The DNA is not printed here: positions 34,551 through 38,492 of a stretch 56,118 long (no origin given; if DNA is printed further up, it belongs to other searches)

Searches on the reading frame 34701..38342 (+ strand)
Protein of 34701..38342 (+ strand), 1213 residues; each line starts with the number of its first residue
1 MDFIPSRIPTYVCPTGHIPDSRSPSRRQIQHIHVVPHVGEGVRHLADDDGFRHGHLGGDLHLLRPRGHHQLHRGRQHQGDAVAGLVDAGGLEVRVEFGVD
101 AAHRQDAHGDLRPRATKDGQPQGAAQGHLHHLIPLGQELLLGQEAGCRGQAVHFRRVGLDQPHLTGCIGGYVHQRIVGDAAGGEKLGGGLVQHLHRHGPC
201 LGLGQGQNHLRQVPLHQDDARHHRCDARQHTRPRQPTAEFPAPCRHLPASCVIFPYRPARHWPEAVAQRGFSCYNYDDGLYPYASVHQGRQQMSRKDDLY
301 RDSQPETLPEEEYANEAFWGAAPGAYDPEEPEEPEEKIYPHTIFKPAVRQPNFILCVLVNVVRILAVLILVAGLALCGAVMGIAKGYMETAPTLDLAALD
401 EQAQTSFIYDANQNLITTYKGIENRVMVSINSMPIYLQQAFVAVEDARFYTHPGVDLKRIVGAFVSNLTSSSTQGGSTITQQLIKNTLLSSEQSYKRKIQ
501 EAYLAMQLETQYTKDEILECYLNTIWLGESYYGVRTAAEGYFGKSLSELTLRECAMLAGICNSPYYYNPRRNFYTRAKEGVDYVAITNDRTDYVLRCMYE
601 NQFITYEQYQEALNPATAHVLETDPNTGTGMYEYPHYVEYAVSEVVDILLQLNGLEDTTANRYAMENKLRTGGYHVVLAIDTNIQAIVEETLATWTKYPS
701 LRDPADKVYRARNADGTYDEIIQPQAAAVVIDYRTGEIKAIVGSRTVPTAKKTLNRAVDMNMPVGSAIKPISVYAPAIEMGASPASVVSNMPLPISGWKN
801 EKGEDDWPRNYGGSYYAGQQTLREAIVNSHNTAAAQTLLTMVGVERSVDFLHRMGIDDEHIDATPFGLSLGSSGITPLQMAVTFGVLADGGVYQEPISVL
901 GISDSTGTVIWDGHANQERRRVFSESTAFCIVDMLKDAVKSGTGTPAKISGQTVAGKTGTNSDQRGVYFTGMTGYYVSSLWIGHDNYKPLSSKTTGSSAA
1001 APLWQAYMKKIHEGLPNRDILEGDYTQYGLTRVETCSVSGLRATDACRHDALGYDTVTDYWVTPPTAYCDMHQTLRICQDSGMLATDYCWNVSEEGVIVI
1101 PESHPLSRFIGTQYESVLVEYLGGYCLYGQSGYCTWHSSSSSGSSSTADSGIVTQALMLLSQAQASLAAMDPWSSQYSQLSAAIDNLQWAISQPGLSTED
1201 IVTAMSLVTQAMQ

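Call 49: search_protein_families(library=pfam, proteins=[window:34701-38342:+], max_evalue=0.0001)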
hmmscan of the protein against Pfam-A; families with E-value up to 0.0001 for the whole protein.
window:34701-38342:+ (1213 aa): 2 families
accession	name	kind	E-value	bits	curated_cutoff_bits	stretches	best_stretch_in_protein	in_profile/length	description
PF00912.28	Transgly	-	7.2e-63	211.7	27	1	414-584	3-173/178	Transglycosylase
PF00905.27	Transpeptidase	-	4.8e-27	95.4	22.1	1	727-961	2-242/299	Penicillin binding protein transpeptidase domain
